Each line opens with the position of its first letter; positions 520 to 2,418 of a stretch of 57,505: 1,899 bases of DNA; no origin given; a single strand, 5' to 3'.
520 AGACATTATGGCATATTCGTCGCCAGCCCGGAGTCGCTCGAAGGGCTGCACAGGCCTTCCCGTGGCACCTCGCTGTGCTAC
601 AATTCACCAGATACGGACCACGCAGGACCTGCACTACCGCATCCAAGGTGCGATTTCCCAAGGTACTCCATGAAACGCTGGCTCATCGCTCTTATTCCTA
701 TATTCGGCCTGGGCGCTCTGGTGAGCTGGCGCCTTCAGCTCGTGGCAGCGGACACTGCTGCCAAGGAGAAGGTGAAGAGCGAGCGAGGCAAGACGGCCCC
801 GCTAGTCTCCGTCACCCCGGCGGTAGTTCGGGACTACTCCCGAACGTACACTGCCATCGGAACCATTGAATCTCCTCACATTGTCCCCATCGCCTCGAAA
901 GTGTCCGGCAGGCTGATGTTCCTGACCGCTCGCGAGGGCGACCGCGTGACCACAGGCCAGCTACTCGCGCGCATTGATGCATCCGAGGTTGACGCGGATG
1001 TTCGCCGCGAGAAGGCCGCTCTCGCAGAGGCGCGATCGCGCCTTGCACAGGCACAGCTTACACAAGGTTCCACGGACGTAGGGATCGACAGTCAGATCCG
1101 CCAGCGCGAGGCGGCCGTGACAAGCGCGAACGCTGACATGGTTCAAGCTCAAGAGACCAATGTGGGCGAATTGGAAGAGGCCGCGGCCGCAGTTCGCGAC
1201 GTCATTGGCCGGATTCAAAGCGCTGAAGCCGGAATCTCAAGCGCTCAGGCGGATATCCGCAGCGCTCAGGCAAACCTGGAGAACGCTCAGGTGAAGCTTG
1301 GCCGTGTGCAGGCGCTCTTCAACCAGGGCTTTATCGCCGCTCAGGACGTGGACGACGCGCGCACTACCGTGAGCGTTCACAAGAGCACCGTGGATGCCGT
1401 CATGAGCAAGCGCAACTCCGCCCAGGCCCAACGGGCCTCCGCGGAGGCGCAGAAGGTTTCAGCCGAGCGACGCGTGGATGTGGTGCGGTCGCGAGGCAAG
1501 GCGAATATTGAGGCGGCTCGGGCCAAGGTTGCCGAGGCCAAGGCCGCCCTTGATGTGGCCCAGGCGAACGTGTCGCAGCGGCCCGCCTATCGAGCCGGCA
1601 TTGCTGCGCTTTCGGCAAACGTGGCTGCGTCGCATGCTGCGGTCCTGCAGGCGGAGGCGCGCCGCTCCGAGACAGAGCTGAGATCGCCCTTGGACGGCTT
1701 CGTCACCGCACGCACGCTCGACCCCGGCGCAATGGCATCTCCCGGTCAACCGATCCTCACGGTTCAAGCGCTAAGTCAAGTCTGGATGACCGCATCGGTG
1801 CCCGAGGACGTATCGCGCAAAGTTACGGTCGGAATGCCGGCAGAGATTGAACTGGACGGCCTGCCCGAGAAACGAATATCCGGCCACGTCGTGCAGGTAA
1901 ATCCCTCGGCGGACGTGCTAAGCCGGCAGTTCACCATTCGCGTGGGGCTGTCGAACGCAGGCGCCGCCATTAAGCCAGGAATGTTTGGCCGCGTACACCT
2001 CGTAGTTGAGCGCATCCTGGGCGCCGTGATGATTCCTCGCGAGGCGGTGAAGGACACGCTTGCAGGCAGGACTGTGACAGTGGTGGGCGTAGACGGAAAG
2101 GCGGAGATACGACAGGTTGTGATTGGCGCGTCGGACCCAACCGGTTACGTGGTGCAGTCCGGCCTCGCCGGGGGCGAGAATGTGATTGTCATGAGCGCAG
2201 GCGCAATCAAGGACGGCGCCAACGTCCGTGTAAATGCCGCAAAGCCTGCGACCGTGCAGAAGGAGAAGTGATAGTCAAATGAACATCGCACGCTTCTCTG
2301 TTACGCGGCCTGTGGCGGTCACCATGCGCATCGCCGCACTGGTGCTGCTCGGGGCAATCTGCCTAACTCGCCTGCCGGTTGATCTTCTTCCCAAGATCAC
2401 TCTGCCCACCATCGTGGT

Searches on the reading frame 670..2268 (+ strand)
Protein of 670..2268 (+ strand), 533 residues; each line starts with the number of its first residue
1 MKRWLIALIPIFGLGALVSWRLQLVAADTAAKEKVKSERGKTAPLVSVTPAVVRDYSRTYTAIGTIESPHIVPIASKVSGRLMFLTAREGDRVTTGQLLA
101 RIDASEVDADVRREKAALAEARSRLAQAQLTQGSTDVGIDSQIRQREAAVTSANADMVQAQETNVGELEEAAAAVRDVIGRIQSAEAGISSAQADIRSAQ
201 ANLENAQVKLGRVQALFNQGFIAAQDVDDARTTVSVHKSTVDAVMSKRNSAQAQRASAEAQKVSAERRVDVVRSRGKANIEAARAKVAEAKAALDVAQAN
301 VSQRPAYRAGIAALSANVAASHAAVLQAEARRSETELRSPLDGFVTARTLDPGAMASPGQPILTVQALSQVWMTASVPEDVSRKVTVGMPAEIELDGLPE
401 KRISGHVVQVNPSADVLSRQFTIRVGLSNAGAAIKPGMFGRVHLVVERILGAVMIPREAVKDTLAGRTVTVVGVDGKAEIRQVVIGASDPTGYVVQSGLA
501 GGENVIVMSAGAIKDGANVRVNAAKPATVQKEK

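Call 51: search_protein_families(library=pfam, proteins=[window:670-2268:+], max_evalue=0.001)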
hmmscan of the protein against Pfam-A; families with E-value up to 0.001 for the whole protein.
window:670-2268:+ (533 aa): 5 families
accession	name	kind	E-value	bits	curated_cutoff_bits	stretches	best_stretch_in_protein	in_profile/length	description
PF16576.10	HlyD_D23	-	3.1e-29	102.2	30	1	307-439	79-213/214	Barrel-sandwich domain of CusB or HlyD membrane-fusion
PF13437.12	HlyD_3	-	2.7e-16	60.6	22.2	1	337-437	2-106/106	HlyD family secretion protein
PF13533.13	Biotin_lipoyl_2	-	6e-06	26.4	29.8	1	72-103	1-32/32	Biotin-lipoyl like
PF00529.27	CusB_dom_1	-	0.00012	22.7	26.5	0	353-507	12-89/89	Cation efflux system protein CusB domain 1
PF02321.23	OEP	-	0.00023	21.5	22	1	160-254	87-181/187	Outer membrane efflux protein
